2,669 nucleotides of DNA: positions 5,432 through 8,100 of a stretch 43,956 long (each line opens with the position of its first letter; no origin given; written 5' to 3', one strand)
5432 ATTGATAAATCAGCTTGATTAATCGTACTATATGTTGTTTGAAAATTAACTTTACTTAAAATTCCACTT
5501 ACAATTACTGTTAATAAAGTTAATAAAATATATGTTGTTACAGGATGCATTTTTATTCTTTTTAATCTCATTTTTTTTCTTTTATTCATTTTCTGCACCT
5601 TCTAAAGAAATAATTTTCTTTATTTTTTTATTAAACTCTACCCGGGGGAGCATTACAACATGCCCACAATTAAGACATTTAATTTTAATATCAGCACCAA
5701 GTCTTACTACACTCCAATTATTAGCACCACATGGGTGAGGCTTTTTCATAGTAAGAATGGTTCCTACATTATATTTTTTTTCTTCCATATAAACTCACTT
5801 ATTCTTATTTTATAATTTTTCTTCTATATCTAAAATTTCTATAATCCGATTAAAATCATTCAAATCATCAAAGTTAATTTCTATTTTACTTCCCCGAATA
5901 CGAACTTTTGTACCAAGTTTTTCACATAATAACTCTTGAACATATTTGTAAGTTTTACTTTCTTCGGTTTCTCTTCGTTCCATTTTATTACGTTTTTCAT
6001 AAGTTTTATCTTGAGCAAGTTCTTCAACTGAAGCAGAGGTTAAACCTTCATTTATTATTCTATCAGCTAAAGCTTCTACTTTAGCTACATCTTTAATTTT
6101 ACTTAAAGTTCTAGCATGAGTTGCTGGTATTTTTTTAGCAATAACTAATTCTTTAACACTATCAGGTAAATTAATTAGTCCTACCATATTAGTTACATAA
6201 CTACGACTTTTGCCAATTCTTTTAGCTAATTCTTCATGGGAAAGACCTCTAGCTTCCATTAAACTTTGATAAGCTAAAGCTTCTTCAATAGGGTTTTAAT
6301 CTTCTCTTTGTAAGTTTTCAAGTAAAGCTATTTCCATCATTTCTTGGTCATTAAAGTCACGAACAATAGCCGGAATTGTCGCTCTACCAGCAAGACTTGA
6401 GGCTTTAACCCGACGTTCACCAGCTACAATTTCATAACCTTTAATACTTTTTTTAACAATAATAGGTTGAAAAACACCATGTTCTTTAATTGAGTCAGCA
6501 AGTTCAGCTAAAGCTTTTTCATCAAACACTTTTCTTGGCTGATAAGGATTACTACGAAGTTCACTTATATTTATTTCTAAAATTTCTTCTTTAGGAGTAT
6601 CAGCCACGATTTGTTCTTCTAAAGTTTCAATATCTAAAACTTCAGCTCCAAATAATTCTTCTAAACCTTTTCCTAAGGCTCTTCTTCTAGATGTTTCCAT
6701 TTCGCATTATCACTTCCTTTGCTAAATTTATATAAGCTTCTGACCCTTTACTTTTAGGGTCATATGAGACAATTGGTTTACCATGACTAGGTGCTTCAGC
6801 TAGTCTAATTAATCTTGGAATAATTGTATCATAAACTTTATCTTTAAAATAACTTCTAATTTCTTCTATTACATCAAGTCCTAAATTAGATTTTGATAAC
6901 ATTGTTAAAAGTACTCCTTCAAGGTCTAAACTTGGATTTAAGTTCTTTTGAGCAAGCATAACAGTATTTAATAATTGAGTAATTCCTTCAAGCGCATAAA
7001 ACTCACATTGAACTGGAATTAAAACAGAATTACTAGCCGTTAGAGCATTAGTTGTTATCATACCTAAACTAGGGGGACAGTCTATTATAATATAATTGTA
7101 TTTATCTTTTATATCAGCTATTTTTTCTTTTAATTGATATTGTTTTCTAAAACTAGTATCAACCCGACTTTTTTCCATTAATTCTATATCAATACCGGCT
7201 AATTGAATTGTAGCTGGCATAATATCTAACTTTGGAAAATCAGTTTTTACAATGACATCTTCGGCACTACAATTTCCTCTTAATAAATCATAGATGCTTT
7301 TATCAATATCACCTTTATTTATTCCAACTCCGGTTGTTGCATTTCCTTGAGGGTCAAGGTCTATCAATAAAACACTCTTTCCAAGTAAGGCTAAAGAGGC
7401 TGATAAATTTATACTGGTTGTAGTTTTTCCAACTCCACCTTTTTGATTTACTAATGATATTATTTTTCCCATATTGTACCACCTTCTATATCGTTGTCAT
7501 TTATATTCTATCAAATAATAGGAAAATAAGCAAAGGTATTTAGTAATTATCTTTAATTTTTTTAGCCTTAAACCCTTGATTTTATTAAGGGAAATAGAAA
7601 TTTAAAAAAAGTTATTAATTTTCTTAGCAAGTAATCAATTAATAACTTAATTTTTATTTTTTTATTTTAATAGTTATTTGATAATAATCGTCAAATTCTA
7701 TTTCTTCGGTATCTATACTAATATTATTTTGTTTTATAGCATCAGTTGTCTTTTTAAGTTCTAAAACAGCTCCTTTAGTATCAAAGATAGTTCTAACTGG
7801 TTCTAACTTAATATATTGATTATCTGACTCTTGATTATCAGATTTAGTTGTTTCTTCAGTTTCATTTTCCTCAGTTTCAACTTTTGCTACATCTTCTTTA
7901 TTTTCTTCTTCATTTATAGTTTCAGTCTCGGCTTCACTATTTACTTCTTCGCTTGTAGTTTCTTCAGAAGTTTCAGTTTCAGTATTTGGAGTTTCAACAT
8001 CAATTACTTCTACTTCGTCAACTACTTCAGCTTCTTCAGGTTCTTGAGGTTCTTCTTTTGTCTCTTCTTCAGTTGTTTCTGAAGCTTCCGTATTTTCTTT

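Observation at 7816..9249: Noc/ParB-family CTPase carrying a roughly 480-residue prion-like N/Q-rich plus polyacidic insertion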

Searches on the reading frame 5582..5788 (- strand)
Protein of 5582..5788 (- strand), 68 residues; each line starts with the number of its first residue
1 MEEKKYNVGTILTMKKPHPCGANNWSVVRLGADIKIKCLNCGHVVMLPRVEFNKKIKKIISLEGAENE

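Call 5: search_protein_families(library=pfam, proteins=[window:5582-5788:-], max_evalue=0.01)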
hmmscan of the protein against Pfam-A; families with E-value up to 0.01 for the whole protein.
window:5582-5788:- (68 aa): 1 family
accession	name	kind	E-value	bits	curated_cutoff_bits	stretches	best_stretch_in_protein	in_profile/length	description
PF06107.17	DUF951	-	2e-29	101.8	25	1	6-60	1-55/55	Bacterial protein of unknown function (DUF951)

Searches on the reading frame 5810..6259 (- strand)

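Call 5: search_protein_families(library=pfam, proteins=[window:5810-6259:-], max_evalue=0.01)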
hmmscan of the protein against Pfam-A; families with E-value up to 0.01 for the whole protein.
window:5810-6259:- (149 aa): 5 families
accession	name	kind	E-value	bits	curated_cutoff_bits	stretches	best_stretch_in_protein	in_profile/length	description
PF17762.8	HTH_ParB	-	5.2e-22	78.4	22.6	1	1-85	16-100/102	ParB HTH domain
PF01381.28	HTH_3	-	1.5e-05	25.4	23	1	2-24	6-28/55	Helix-turn-helix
PF08535.16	KorB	-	0.0002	21.7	22.3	1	5-41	3-39/89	KorB domain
PF13560.12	HTH_31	-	0.00055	20.6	27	1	2-25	11-34/64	Helix-turn-helix domain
PF23552.2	ParB_C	-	0.0024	17.7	23.8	1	107-143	8-49/50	ParB dimerisation domain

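Call 6: search_protein_families(library=ncbifam, proteins=[window:5810-6259:-], max_evalue=0.01)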
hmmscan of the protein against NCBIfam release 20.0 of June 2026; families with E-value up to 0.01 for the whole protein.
window:5810-6259:- (149 aa): 4 families
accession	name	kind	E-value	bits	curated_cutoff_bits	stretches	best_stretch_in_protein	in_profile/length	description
TIGR04285.1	nucleoid_noc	exception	4.8e-17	62.2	315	1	1-139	110-249/255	nucleoid occlusion protein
TIGR00180.1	parB_part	domain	9.5e-12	45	58.45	1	5-69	120-186/186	ParB/RepB/Spo0J family partition protein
TIGR03734.1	PRTRC_parB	hypoth_equivalog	0.00049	18.7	278.6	1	8-82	113-183/555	PRTRC system ParB family protein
TIGR01764.1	excise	domain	0.0015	18.8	28.8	0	6-26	2-22/49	excisionase family DNA-binding protein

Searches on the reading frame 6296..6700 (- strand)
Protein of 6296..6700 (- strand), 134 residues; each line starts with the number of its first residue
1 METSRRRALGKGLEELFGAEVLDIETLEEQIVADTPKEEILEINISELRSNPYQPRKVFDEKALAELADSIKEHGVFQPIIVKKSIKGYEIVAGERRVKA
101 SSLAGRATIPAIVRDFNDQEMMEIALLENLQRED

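Call 5: search_protein_families(library=pfam, proteins=[window:6296-6700:-], max_evalue=0.01)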
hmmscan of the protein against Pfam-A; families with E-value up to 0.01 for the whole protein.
window:6296-6700:- (134 aa): 1 family
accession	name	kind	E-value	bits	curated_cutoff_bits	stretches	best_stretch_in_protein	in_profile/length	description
PF02195.25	ParB_N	-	7.6e-36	122.5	26.3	1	38-131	1-95/95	ParB N-terminal domain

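Call 6: search_protein_families(library=ncbifam, proteins=[window:6296-6700:-], max_evalue=0.01)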
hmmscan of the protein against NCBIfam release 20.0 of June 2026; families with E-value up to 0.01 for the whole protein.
window:6296-6700:- (134 aa): 9 families
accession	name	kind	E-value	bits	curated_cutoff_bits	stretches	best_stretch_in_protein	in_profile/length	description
TIGR04285.1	nucleoid_noc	exception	2.1e-38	132.1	315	1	39-134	1-96/255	nucleoid occlusion protein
TIGR00180.1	parB_part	domain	8.9e-35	120.1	58.45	1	38-134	3-102/186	ParB/RepB/Spo0J family partition protein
TIGR03734.1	PRTRC_parB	hypoth_equivalog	2.8e-23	82.3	278.6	1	53-134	6-92/555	PRTRC system ParB family protein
TIGR03454.1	partition_RepB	equivalog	1.2e-12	47.9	201.5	1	25-134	52-160/325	plasmid partitioning protein RepB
NF010406.0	PRK13832.1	subfamily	2.3e-09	36.4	640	1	39-133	3-101/578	plasmid partitioning protein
NF010440.0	PRK13866.1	equivalog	7.4e-08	31.9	522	1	24-134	52-162/336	plasmid partitioning protein RepB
NF053625.1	SerKinSerKArch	equivalog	0.00094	18.4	380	1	60-121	31-95/244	ADP-dependent L-serine kinase SerK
NF010252.0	PRK13698.1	equivalog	0.0024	16.8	274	1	56-129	81-153/323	ParB/RepB/Spo0J family plasmid partition protein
NF006874.0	PRK09371.1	subfamily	0.0048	17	100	0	58-103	6-51/71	gas vesicle structural protein GvpA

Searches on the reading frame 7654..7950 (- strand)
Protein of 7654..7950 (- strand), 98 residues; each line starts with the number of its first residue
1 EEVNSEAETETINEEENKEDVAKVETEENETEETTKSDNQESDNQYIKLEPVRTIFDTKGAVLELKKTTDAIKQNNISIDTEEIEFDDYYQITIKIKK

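Call 55: search_protein_families(library=ncbifam, proteins=[window:7654-7950:-], max_evalue=1)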
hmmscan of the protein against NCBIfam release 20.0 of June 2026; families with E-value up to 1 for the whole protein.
window:7654-7950:- (98 aa): 2 families
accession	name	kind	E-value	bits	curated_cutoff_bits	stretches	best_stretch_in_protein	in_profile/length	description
TIGR04285.1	nucleoid_noc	exception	0.00021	20.8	315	1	20-98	176-255/255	nucleoid occlusion protein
NF001467.0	PRK00325.1-2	equivalog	0.043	12.6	429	1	20-77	293-350/364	mannuronate-specific alginate lyase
